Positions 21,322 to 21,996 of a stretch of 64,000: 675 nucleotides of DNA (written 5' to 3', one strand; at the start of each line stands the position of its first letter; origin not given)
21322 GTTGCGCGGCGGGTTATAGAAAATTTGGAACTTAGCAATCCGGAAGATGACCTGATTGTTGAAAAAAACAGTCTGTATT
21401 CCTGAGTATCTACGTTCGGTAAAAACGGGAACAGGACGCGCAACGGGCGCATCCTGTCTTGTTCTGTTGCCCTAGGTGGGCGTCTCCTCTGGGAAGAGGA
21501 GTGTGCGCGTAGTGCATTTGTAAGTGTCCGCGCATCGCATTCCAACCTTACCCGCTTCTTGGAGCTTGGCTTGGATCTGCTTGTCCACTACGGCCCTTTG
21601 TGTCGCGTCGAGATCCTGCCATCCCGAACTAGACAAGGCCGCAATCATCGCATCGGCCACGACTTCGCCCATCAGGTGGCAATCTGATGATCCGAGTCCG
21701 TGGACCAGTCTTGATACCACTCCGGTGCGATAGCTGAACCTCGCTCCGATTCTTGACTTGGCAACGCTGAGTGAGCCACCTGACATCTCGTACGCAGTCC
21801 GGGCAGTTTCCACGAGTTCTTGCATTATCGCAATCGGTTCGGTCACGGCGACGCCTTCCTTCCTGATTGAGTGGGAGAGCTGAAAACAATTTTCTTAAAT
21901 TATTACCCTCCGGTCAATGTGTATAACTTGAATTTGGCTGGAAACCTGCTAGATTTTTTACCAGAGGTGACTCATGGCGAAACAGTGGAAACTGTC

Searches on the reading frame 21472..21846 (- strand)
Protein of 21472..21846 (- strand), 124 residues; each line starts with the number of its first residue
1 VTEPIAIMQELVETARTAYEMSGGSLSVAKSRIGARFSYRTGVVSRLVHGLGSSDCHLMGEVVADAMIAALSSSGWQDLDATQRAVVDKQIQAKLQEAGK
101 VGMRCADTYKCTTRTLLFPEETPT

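Call 49: search_protein_families(library=pfam, proteins=[window:21472-21846:-], max_evalue=0.1)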
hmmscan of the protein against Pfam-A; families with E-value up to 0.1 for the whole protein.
window:21472-21846:- (124 aa): 0 families

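Call 85: search_protein_families(library=padloc, proteins=[window:21472-21846:-], max_evalue=1)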
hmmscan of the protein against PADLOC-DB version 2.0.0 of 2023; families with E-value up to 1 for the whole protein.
window:21472-21846:- (124 aa): 0 families

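Call 86: search_protein_families(library=phrogs, proteins=[window:21472-21846:-], max_evalue=0.1)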
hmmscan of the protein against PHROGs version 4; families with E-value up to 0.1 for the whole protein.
window:21472-21846:- (124 aa): 1 family
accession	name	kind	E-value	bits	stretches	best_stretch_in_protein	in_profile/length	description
phrog_14908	-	unknown function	0.05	14.4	1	45-85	25-65/83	-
